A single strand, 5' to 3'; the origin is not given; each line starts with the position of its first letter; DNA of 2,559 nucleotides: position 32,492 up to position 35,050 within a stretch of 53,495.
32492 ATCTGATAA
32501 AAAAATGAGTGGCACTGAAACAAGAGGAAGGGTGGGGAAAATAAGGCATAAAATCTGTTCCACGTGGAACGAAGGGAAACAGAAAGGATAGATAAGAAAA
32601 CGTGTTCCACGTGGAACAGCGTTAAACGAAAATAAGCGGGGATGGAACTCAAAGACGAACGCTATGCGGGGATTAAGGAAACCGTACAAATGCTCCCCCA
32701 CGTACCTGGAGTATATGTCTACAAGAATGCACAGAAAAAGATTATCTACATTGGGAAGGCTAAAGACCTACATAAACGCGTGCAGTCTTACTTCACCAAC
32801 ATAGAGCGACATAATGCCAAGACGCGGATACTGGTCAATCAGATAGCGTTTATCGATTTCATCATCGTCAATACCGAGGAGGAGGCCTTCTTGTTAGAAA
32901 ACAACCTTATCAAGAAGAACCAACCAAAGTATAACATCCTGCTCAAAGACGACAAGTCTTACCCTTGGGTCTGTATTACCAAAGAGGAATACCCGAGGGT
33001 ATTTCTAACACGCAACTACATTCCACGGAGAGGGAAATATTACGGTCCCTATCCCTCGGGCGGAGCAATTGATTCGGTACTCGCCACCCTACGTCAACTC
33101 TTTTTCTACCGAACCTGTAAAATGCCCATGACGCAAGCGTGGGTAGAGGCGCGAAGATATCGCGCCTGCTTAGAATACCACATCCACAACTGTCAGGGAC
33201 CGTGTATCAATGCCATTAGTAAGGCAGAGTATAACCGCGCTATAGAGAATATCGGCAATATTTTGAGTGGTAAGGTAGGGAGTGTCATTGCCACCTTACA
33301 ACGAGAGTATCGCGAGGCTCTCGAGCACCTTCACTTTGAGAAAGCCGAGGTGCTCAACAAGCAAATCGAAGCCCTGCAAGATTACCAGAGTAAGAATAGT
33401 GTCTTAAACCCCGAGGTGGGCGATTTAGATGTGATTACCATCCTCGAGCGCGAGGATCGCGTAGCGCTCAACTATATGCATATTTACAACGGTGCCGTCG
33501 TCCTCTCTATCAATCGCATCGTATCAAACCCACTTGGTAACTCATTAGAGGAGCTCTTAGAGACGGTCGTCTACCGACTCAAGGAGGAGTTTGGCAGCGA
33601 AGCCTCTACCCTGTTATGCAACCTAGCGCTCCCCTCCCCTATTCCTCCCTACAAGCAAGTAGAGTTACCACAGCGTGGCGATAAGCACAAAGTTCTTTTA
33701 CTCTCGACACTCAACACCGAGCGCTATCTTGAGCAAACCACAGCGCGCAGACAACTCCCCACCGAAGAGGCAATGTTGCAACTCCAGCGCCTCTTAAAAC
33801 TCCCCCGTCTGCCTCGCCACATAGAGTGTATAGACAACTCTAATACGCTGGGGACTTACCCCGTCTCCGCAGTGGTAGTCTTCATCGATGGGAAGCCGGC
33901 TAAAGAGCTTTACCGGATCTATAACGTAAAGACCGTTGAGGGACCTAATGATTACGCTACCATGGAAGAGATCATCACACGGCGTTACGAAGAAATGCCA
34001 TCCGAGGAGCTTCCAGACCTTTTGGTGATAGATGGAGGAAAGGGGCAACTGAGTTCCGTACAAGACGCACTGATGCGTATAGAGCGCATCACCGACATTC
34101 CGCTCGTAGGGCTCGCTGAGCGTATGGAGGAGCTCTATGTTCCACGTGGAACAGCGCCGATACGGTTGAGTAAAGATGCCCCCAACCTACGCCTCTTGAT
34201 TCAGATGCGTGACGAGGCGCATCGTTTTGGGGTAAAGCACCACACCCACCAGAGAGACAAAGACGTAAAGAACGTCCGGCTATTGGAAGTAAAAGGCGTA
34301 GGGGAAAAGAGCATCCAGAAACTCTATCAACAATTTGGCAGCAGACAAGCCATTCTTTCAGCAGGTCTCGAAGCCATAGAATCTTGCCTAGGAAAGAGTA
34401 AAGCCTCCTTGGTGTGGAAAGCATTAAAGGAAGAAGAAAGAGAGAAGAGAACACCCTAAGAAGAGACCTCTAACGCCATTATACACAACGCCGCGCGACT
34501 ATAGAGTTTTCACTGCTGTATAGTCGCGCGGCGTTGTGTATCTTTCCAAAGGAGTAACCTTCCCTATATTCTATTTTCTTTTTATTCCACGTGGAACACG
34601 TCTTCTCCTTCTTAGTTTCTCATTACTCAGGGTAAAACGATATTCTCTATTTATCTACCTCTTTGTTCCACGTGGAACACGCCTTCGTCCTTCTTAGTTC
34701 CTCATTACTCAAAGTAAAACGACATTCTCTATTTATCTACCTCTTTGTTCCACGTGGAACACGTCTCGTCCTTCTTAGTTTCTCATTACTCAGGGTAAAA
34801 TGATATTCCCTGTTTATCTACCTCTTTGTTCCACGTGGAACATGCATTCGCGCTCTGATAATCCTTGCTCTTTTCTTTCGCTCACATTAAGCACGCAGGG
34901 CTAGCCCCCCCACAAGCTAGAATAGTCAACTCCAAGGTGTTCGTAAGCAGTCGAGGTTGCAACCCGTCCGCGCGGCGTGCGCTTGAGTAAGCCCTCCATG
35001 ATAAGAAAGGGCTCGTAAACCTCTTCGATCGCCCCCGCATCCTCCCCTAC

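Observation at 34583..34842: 81-82-bp tandem array with one parS per unit: a plasmid-sopC-like centromere layout on a chromosome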

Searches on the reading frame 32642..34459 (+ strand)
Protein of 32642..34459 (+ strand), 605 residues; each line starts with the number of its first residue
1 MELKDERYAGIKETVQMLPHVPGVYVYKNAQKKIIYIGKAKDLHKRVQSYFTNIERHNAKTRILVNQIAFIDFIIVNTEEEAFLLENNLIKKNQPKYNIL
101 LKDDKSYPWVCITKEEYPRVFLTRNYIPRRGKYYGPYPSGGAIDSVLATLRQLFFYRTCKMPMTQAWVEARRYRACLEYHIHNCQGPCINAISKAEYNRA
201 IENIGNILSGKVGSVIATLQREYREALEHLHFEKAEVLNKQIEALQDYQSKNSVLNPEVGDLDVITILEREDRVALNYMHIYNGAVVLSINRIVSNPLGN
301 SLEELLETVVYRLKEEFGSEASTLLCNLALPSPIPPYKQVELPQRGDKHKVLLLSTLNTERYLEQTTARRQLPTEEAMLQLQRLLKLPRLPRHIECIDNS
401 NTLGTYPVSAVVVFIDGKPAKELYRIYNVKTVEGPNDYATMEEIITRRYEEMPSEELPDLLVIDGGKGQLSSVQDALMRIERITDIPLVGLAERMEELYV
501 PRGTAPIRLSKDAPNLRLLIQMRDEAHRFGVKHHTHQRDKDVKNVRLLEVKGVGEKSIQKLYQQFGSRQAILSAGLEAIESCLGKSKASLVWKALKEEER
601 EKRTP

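Call 9: search_protein_families(library=pfam, proteins=[window:32642-34459:+])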
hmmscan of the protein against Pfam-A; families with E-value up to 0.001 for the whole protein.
window:32642-34459:+ (605 aa): 4 families
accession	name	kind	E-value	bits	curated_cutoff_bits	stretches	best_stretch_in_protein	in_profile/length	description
PF08459.17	UvrC_RNaseH_dom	-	3e-47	160.9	22.3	1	382-531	1-159/159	UvrC RNAse H endonuclease domain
PF01541.30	GIY-YIG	-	2.8e-11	44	22.6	1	23-98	3-78/78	GIY-YIG catalytic domain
PF22920.2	UvrC_RNaseH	-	1.8e-06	28.3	24.3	1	261-365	1-115/116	UvrC Ribonuclease H-like domain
PF14520.12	HHH_5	-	0.00013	22.8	27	1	546-596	3-56/57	Helix-hairpin-helix domain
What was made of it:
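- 32642..34459 (+): uvrC, wholly enclosed by the parS cluster. Pfam GIY-YIG and UvrC_RNaseH_dom matches (call 9).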

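Call 12: find_encoding_contigs(protein=window:32642-34459:+, flank=6000, max_places=10)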
Protein window:32642-34459:+ (605 aa): 13 contigs read that carry it; 10 places shown.
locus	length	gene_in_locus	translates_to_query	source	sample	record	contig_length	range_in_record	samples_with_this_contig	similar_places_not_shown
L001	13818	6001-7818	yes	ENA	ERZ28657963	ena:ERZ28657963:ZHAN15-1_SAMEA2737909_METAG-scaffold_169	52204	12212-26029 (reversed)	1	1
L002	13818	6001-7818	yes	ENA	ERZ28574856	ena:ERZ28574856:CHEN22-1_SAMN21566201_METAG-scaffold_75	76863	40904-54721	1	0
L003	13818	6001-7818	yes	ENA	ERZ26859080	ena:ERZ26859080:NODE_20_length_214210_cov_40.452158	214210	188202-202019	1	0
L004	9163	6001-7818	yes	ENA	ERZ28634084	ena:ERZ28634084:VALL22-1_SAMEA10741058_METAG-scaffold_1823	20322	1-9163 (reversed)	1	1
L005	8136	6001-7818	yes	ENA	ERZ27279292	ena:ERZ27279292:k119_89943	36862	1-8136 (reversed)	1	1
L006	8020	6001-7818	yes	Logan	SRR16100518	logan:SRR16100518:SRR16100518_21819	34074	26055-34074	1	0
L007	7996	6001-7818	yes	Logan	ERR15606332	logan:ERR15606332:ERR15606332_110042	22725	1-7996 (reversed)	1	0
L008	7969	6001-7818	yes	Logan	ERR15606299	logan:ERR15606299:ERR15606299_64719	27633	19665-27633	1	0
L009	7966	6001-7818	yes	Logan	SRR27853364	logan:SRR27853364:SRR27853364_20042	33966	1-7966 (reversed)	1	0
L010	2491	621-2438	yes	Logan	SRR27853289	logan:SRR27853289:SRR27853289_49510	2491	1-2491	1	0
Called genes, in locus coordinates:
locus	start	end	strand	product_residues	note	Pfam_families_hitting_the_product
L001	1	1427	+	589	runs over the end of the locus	PF12895:ANAPC3 (faint), PF14559:TPR_19 (faint), PF13181:TPR_8 (faint), PF13428:TPR_14 (faint), PF13431:TPR_17 (faint), PF13429:TPR_15, PF23914:TPR_CcmH_CycH, PF07719:TPR_2 (weak), +2 more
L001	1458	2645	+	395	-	PF01551:Peptidase_M23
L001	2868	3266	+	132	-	PF13581:HATPase_c_2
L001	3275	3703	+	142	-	PF02130:YbeY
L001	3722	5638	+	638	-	PF01134:GIDA, PF07992:Pyr_redox_2 (faint), PF12831:FAD_oxidored (weak), PF21680:GIDA_C_1st, PF13932:SAM_GIDA_C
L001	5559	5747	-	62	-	-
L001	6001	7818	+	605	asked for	PF01541:GIY-YIG, PF27096:UvrC_M, PF22920:UvrC_RNaseH (faint), PF08459:UvrC_RNaseH_dom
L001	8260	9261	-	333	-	PF05496:RuvB_N, PF00004:AAA, PF07728:AAA_5 (weak), PF17864:AAA_lid_4, PF05491:WHD_RuvB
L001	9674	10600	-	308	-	PF18174:HU-CCDC81_bac_1 (faint), PF05036:SPOR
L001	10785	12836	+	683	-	PF00884:Sulfatase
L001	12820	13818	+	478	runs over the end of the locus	PF01943:Polysacc_synt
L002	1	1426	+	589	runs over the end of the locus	PF12895:ANAPC3 (faint), PF14559:TPR_19 (faint), PF13181:TPR_8 (faint), PF13428:TPR_14 (faint), PF13431:TPR_17 (faint), PF13429:TPR_15, PF23914:TPR_CcmH_CycH, PF07719:TPR_2 (weak), +2 more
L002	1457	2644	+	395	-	PF01551:Peptidase_M23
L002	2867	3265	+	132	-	PF13581:HATPase_c_2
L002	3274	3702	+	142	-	PF02130:YbeY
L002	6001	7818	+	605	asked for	PF01541:GIY-YIG, PF27096:UvrC_M, PF22920:UvrC_RNaseH (faint), PF08459:UvrC_RNaseH_dom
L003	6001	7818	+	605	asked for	PF01541:GIY-YIG, PF27096:UvrC_M, PF22920:UvrC_RNaseH (faint), PF08459:UvrC_RNaseH_dom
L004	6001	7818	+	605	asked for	PF01541:GIY-YIG, PF27096:UvrC_M, PF22920:UvrC_RNaseH (faint), PF08459:UvrC_RNaseH_dom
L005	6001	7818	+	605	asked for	PF01541:GIY-YIG, PF27096:UvrC_M, PF22920:UvrC_RNaseH (faint), PF08459:UvrC_RNaseH_dom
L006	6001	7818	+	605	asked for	PF01541:GIY-YIG, PF27096:UvrC_M, PF22920:UvrC_RNaseH (faint), PF08459:UvrC_RNaseH_dom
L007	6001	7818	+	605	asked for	PF01541:GIY-YIG, PF27096:UvrC_M, PF22920:UvrC_RNaseH (faint), PF08459:UvrC_RNaseH_dom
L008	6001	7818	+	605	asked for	PF01541:GIY-YIG, PF27096:UvrC_M, PF22920:UvrC_RNaseH (faint), PF08459:UvrC_RNaseH_dom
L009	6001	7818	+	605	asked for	PF01541:GIY-YIG, PF27096:UvrC_M, PF22920:UvrC_RNaseH (faint), PF08459:UvrC_RNaseH_dom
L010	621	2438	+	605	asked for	PF01541:GIY-YIG, PF27096:UvrC_M, PF22920:UvrC_RNaseH (faint), PF08459:UvrC_RNaseH_dom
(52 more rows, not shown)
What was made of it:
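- On Plasmid sopC-type centromere: The array is flanked by uvrC and ruvB in a conserved housekeeping synteny, on contigs up to 214 kb (calls 9, 12).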

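Call 17: find_homologous_proteins(query=window:32642-34459:+, max_evalue=1e-100)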
Query window:32642-34459:+ (605 aa): 7985 proteins with E <= 1e-100 among 8000 candidates; the best 120 are listed.
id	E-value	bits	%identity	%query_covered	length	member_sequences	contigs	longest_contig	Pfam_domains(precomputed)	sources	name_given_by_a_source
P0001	0.0e+0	1357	100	100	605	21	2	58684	PF27096.1,PF01541.31,PF22920.3,PF08459.18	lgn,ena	-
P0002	0.0e+0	1188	87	99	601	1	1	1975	PF27096.1,PF01541.31,PF08459.18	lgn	-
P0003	0.0e+0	1184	86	99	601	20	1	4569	PF27096.1,PF01541.31,PF22920.3,PF08459.18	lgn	-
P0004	0.0e+0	1182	86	99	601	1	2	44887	PF27096.1,PF01541.31,PF08459.18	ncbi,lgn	ncbi:MAG: excinuclease ABC subunit UvrC [Bacteroides sp.]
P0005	0.0e+0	1182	86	99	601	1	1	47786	PF27096.1,PF01541.31,PF08459.18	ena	-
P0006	0.0e+0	1182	86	99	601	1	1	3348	PF27096.1,PF01541.31,PF08459.18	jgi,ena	-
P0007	0.0e+0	1180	86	99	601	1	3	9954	PF27096.1,PF01541.31,PF08459.18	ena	-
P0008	0.0e+0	1179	86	99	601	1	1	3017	PF27096.1,PF01541.31,PF08459.18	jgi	-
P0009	0.0e+0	1178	86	99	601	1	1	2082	PF27096.1,PF01541.31,PF08459.18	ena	-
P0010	0.0e+0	1176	86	99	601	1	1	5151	PF27096.1,PF01541.31,PF22920.3,PF08459.18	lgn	-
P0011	0.0e+0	1089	80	98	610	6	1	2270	PF27096.1,PF14520.13,PF01541.31,PF08459.18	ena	-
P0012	6.7e-279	944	69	99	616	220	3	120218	PF27096.1,PF01541.31,PF22920.3,PF08459.18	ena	-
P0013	1.0e-275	934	70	98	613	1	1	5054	PF27096.1,PF01541.31,PF22920.3,PF08459.18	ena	-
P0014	1.2e-275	934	70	98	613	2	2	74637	PF27096.1,PF01541.31,PF22920.3,PF08459.18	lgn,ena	-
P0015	1.6e-275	933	70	98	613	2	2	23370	PF27096.1,PF01541.31,PF22920.3,PF08459.18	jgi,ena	jgi:excinuclease ABC, C subunit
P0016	3.1e-275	932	70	98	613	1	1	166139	PF27096.1,PF01541.31,PF22920.3,PF08459.18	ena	-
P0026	6.4e-271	918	67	99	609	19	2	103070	PF27096.1,PF01541.31,PF22920.3,PF08459.18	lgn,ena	-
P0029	1.5e-262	890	65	98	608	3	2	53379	PF27096.1,PF01541.31,PF22920.3,PF08459.18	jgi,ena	jgi:excinuclease ABC, C subunit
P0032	2.6e-187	642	50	97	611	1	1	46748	PF27096.1,PF01541.31,PF08459.18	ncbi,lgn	-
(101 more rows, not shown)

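Call 18: find_encoding_contigs(protein=P0004, flank=5000, max_places=4)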
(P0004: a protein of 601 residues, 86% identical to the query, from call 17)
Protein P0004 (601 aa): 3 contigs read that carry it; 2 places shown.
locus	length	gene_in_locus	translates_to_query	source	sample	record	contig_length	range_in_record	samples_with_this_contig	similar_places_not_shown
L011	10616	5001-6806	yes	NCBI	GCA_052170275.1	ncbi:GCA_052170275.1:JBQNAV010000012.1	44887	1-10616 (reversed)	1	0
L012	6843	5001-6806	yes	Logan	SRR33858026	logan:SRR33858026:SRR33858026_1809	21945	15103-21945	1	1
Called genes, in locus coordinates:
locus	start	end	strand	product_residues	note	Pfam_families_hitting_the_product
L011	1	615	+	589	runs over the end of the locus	PF12895:ANAPC3 (faint), PF07719:TPR_2 (faint), PF13181:TPR_8 (faint), PF13428:TPR_14 (faint), PF13432:TPR_16 (faint), PF00515:TPR_1 (faint), PF13429:TPR_15 (weak), PF23914:TPR_CcmH_CycH, +2 more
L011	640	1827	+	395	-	PF01551:Peptidase_M23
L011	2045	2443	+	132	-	PF13581:HATPase_c_2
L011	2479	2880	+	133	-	PF02130:YbeY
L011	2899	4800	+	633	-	PF01134:GIDA, PF12831:FAD_oxidored (weak), PF21680:GIDA_C_1st, PF13932:SAM_GIDA_C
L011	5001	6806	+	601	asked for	PF01541:GIY-YIG, PF27096:UvrC_M, PF08459:UvrC_RNaseH_dom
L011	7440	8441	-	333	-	PF05496:RuvB_N, PF00004:AAA, PF07728:AAA_5 (faint), PF17864:AAA_lid_4, PF05491:WHD_RuvB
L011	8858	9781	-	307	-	PF18174:HU-CCDC81_bac_1 (weak), PF05036:SPOR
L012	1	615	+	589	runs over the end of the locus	PF12895:ANAPC3 (faint), PF07719:TPR_2 (faint), PF13181:TPR_8 (faint), PF13428:TPR_14 (faint), PF13432:TPR_16 (faint), PF00515:TPR_1 (faint), PF13429:TPR_15 (weak), PF23914:TPR_CcmH_CycH, +2 more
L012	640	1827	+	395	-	PF01551:Peptidase_M23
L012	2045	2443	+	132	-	PF13581:HATPase_c_2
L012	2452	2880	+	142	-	PF02130:YbeY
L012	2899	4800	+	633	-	PF01134:GIDA, PF12831:FAD_oxidored (weak), PF21680:GIDA_C_1st, PF13932:SAM_GIDA_C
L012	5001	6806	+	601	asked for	PF01541:GIY-YIG, PF27096:UvrC_M, PF08459:UvrC_RNaseH_dom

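Call 19: find_encoding_contigs(protein=P0012, flank=5000, max_places=6)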
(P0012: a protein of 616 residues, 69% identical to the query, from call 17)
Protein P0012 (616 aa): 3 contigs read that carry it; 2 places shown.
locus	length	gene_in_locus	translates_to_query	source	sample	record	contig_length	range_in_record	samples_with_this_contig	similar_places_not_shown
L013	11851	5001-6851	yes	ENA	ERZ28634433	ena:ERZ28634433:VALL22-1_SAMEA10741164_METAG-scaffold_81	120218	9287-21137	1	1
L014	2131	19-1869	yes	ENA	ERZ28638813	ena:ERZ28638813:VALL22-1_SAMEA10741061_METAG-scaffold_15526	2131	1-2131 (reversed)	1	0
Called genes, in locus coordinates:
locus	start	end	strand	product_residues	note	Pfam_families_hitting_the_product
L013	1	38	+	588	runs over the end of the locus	PF07719:TPR_2 (faint), PF13181:TPR_8 (faint), PF13428:TPR_14 (faint), PF14559:TPR_19 (faint), PF13431:TPR_17 (faint), PF13429:TPR_15 (weak), PF23914:TPR_CcmH_CycH (weak)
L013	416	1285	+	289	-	-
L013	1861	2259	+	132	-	PF13581:HATPase_c_2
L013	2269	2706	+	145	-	PF02130:YbeY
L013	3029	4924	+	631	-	PF01134:GIDA, PF12831:FAD_oxidored (faint), PF21680:GIDA_C_1st, PF13932:SAM_GIDA_C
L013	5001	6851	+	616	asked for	PF01541:GIY-YIG, PF27096:UvrC_M, PF22920:UvrC_RNaseH (faint), PF08459:UvrC_RNaseH_dom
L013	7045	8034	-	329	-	PF05496:RuvB_N, PF00004:AAA, PF07728:AAA_5 (faint), PF17864:AAA_lid_4, PF05491:WHD_RuvB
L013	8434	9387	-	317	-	PF18174:HU-CCDC81_bac_1, PF05036:SPOR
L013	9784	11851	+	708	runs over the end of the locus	PF00884:Sulfatase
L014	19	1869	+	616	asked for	PF01541:GIY-YIG, PF27096:UvrC_M, PF22920:UvrC_RNaseH (faint), PF08459:UvrC_RNaseH_dom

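Call 20: find_encoding_contigs(protein=P0016, flank=5000, max_places=3)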
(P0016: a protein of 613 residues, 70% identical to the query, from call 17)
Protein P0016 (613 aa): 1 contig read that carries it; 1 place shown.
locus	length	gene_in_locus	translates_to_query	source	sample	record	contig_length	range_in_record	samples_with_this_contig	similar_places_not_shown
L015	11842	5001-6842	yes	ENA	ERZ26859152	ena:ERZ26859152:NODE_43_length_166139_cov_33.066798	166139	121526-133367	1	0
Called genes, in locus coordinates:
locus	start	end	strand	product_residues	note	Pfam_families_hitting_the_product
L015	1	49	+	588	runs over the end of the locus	PF25060:ARM_TT21_2nd (faint), PF07719:TPR_2 (faint), PF13181:TPR_8 (faint), PF13428:TPR_14 (faint), PF13432:TPR_16 (faint), PF14559:TPR_19 (faint), PF13429:TPR_15 (weak), PF23914:TPR_CcmH_CycH (weak), +2 more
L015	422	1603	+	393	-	PF01551:Peptidase_M23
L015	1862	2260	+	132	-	PF13581:HATPase_c_2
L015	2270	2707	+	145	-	PF02130:YbeY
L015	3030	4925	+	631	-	PF01134:GIDA, PF21680:GIDA_C_1st, PF13932:SAM_GIDA_C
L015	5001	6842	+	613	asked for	PF01541:GIY-YIG, PF27096:UvrC_M, PF22920:UvrC_RNaseH (faint), PF08459:UvrC_RNaseH_dom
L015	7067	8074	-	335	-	PF05496:RuvB_N, PF00004:AAA, PF07728:AAA_5 (faint), PF17864:AAA_lid_4, PF05491:WHD_RuvB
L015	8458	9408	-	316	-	PF18174:HU-CCDC81_bac_1, PF05036:SPOR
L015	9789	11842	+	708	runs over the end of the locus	PF00884:Sulfatase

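Call 39: find_encoding_contigs(protein=P0005, flank=3000, max_places=3)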
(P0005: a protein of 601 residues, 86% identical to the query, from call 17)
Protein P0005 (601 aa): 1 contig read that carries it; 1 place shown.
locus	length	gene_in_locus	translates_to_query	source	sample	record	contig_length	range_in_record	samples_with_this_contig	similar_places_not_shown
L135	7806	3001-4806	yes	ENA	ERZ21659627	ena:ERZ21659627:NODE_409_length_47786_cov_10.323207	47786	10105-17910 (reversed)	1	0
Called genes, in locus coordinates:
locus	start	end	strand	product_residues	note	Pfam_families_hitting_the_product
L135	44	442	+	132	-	PF13581:HATPase_c_2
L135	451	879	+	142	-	PF02130:YbeY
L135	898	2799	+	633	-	PF01134:GIDA, PF12831:FAD_oxidored (weak), PF21680:GIDA_C_1st, PF13932:SAM_GIDA_C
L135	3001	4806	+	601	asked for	PF01541:GIY-YIG, PF27096:UvrC_M, PF08459:UvrC_RNaseH_dom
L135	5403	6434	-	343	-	PF05496:RuvB_N, PF00004:AAA, PF07728:AAA_5 (faint), PF17864:AAA_lid_4, PF05491:WHD_RuvB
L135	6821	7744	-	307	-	PF18174:HU-CCDC81_bac_1 (weak), PF05036:SPOR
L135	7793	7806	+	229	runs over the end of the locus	-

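Call 40: find_encoding_contigs(protein=P0026, flank=3000, max_places=3)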
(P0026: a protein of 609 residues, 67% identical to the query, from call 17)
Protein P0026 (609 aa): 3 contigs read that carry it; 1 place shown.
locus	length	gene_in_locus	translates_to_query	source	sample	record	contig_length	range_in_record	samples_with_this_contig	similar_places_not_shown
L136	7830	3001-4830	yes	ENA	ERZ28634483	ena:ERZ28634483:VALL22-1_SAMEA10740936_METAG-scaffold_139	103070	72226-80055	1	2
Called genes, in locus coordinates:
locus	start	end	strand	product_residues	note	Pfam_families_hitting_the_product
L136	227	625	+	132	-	PF13581:HATPase_c_2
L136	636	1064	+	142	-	PF02130:YbeY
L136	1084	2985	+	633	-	PF01134:GIDA, PF12831:FAD_oxidored (weak), PF21680:GIDA_C_1st, PF13932:SAM_GIDA_C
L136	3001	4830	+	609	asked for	PF01541:GIY-YIG, PF27096:UvrC_M, PF22920:UvrC_RNaseH (weak), PF08459:UvrC_RNaseH_dom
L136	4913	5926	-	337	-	PF05496:RuvB_N, PF00004:AAA, PF07728:AAA_5 (faint), PF17864:AAA_lid_4, PF05491:WHD_RuvB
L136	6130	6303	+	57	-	-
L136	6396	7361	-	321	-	PF18174:HU-CCDC81_bac_1 (weak), PF05036:SPOR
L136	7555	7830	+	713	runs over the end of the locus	PF00884:Sulfatase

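Call 41: find_encoding_contigs(protein=P0029, flank=3000, max_places=3)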
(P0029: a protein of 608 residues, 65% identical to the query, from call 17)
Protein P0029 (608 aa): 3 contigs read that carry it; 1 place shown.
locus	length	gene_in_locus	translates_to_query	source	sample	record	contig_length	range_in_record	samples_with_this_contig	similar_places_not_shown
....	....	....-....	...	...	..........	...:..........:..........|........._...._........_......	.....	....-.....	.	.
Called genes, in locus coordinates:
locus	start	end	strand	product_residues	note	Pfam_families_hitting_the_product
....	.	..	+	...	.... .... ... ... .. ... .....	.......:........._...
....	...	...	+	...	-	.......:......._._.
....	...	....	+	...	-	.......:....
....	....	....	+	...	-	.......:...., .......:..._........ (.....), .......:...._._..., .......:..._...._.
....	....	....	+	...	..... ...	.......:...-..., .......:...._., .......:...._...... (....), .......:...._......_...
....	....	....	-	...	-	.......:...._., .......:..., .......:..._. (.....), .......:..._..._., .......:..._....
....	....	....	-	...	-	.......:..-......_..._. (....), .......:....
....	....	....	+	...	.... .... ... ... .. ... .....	-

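Call 42: find_encoding_contigs(protein=P0032, flank=3000, max_places=3)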
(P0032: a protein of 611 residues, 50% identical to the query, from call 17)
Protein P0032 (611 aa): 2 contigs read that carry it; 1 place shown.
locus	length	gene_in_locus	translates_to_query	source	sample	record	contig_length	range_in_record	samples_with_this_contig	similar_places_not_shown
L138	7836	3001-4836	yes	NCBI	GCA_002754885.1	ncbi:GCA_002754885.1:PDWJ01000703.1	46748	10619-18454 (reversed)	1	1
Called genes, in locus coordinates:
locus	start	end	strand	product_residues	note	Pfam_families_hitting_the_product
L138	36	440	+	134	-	PF13581:HATPase_c_2, PF02518:HATPase_c (weak)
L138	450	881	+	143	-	PF02130:YbeY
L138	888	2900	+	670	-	PF01134:GIDA, PF12831:FAD_oxidored (weak), PF21680:GIDA_C_1st, PF13932:SAM_GIDA_C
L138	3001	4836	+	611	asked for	PF01541:GIY-YIG, PF27096:UvrC_M, PF08459:UvrC_RNaseH_dom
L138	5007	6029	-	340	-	PF05496:RuvB_N, PF00004:AAA, PF07726:AAA_3 (faint), PF07728:AAA_5 (faint), PF13401:AAA_22 (faint), PF17864:AAA_lid_4, PF05491:WHD_RuvB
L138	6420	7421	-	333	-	PF00216:Bac_DNA_binding (faint), PF18175:HU-CCDC81_bac_2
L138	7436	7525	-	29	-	-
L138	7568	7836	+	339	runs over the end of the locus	PF01761:DHQ_synthase, PF24621:DHQS_C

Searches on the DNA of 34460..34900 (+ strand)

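Call 50: search_dna_similar(query=window:34460-34900:+, collection=plasmids, mode=distant, max_evalue=0.001, max_rows=10)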
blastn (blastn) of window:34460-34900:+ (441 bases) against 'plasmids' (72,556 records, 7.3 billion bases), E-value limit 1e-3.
No match.

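Call 51: search_dna_similar(query=window:34460-34900:+, collection=phages, mode=distant, max_evalue=0.001, max_rows=10)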
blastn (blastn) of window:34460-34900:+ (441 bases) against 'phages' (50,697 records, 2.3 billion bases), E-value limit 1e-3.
No match.
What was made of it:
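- The whole gap has no match in the plasmid or phage collections (calls 50, 51).
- Tried and rejected: No match was found (calls 50, 51).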
